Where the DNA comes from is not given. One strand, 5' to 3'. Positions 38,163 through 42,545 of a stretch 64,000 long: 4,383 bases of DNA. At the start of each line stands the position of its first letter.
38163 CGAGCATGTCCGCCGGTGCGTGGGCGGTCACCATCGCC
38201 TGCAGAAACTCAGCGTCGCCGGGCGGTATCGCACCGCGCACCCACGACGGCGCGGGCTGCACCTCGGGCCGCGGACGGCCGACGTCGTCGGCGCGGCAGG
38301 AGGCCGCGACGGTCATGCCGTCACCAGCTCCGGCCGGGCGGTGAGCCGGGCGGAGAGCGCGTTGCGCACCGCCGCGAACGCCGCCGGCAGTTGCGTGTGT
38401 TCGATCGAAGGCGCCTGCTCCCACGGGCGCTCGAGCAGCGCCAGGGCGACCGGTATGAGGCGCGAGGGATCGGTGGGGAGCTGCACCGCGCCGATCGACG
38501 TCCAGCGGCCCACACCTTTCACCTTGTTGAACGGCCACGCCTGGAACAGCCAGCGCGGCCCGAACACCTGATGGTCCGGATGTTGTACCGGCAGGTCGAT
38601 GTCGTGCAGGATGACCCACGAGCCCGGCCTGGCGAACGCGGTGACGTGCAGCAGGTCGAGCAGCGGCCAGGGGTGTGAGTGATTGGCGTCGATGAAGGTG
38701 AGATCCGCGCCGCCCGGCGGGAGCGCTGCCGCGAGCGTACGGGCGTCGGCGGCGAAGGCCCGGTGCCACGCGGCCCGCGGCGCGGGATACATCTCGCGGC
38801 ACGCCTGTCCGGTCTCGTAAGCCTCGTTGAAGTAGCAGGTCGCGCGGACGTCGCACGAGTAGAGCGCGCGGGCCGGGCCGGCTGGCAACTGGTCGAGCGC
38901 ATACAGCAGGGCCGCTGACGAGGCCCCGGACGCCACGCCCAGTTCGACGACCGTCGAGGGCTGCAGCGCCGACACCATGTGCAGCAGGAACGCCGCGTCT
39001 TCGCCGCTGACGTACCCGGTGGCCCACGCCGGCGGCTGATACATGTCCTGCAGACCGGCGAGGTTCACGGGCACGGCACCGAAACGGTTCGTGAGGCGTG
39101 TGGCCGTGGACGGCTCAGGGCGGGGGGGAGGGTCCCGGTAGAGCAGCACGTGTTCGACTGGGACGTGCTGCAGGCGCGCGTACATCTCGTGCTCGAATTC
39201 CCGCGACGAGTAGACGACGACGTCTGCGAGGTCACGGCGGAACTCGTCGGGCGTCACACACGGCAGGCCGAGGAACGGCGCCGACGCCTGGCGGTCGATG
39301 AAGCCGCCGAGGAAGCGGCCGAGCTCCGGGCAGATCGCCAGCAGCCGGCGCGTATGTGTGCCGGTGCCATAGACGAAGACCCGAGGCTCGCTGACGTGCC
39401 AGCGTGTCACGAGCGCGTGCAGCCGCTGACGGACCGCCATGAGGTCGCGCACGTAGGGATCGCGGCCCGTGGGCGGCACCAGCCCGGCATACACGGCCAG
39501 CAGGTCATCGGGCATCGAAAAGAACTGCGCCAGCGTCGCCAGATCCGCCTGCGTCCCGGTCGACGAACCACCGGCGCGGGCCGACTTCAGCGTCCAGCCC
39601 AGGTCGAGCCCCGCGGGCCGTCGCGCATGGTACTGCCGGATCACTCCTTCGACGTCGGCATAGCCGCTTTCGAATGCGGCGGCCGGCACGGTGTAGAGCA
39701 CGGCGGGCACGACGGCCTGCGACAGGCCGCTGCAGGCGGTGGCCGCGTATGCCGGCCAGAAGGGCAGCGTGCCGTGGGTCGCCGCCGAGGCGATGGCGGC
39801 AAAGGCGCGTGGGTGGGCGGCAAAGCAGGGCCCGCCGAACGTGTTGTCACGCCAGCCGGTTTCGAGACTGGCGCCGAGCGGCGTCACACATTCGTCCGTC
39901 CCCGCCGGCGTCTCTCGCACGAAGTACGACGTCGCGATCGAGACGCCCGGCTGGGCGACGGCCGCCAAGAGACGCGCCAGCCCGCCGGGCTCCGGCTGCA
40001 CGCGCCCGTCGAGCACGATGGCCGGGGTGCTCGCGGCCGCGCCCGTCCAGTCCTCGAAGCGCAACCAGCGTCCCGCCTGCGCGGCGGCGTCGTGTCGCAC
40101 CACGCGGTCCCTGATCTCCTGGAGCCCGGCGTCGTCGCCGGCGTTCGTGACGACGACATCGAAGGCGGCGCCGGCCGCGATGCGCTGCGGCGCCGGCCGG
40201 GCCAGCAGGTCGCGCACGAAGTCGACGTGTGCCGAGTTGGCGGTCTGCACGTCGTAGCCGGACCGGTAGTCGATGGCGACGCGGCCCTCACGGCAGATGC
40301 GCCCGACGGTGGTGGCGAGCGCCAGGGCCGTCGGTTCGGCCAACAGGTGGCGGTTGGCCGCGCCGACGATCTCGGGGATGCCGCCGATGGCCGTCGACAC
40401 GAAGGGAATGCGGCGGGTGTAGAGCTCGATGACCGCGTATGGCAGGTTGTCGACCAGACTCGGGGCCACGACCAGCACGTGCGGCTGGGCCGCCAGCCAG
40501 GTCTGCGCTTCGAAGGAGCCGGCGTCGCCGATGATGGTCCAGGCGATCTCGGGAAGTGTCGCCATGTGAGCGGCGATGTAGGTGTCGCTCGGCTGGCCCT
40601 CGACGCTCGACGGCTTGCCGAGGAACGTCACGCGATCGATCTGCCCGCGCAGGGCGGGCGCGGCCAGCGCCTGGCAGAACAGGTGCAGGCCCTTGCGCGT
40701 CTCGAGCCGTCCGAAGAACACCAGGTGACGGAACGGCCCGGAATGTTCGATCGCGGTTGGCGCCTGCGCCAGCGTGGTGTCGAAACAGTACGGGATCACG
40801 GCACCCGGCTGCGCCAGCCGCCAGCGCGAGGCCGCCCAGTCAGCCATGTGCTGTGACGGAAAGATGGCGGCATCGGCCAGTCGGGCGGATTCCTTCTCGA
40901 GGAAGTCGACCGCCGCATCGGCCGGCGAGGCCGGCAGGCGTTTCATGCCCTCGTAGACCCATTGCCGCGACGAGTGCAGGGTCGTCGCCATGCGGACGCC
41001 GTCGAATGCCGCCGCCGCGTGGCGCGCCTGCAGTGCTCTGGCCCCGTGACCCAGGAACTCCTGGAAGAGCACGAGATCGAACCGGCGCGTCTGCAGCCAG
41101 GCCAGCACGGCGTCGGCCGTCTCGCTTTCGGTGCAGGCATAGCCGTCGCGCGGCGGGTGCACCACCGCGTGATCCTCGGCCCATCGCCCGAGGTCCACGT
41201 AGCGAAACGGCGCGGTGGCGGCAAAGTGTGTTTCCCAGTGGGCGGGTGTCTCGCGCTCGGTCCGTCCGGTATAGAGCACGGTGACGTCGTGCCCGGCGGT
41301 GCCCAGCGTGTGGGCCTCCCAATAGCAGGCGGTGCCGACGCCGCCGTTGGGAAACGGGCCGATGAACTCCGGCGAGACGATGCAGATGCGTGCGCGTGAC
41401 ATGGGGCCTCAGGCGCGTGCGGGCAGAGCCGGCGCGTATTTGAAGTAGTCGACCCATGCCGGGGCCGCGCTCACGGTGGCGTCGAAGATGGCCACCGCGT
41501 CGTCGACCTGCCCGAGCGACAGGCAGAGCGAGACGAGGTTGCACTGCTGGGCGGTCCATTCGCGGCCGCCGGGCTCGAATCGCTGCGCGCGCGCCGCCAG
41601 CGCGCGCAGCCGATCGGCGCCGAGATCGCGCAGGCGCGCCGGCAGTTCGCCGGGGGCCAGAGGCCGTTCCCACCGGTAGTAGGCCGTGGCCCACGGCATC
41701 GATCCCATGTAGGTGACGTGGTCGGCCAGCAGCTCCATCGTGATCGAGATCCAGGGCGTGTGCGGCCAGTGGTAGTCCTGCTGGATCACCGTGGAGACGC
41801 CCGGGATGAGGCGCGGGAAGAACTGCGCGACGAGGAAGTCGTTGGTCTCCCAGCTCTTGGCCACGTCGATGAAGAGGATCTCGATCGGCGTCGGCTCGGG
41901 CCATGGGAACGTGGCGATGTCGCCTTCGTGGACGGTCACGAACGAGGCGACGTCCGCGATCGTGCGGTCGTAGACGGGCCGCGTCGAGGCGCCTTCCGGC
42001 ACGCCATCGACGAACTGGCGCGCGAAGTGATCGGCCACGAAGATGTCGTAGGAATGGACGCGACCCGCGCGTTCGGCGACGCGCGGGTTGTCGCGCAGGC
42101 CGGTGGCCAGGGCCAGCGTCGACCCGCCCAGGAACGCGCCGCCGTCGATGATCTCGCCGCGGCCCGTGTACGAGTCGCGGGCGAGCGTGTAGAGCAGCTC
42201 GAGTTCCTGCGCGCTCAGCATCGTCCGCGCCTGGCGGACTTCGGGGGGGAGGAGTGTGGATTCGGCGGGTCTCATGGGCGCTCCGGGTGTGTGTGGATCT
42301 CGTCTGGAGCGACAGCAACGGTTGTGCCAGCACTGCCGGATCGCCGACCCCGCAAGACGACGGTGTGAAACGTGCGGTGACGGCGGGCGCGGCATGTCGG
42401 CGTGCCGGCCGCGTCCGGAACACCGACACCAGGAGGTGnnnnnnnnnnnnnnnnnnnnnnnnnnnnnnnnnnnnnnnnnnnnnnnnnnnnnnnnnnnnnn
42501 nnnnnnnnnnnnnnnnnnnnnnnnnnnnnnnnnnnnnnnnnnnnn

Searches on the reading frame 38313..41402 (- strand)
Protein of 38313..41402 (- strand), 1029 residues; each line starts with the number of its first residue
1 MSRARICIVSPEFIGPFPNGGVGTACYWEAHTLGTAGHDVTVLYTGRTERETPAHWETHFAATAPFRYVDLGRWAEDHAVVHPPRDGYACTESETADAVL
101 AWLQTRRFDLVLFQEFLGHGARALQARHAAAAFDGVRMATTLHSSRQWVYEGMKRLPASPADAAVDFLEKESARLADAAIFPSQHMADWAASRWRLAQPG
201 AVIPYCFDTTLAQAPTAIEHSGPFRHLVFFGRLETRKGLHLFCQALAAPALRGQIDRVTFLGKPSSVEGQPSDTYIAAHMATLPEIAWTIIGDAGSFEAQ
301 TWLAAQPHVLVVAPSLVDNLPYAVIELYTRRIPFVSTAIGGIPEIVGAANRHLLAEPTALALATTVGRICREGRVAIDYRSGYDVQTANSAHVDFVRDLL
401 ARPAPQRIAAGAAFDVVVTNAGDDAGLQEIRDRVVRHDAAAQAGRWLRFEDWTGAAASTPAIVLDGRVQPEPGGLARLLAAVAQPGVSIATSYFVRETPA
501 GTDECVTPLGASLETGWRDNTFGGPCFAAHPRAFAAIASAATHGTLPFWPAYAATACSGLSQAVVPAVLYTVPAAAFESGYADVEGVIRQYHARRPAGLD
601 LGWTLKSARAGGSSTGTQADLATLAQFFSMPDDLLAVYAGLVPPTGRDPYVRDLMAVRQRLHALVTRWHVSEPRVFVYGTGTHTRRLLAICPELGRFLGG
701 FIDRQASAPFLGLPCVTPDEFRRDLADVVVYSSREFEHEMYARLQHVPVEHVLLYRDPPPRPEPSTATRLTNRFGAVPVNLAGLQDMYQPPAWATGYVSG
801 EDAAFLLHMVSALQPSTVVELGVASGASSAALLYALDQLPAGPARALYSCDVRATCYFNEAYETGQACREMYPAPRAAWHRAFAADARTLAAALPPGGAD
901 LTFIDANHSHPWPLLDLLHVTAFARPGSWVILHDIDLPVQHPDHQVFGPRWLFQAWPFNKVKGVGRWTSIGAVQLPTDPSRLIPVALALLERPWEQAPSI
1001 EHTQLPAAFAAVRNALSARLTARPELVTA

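Call 72: search_protein_families(library=pfam, proteins=[window:38313-41402:-], max_evalue=0.001)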
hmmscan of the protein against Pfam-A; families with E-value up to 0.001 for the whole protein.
window:38313-41402:- (1029 aa): 4 families
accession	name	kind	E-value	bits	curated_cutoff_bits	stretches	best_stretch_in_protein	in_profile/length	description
PF13439.12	Glyco_transf_4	-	8.2e-13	49.2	28.5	1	20-210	2-169/170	Glycosyltransferase Family 4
PF13578.12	Methyltransf_24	-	9.7e-13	49.4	26.3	1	819-935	1-105/105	Methyltransferase domain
PF13692.12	Glyco_trans_1_4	-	2.5e-09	38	27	1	226-369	3-139/142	Glycosyl transferases group 1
PF00534.26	Glycos_transf_1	-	2e-06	27.9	26.4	1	227-364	18-150/172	Glycosyl transferases group 1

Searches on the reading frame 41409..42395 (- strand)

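Call 72: search_protein_families(library=pfam, proteins=[window:41409-42395:-], max_evalue=0.001)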
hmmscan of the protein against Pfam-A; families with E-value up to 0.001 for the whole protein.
window:41409-42395:- (328 aa): 1 family
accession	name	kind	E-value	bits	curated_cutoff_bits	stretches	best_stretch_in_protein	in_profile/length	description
PF13578.12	Methyltransf_24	-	3.3e-05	25.1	26.3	1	86-203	4-101/105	Methyltransferase domain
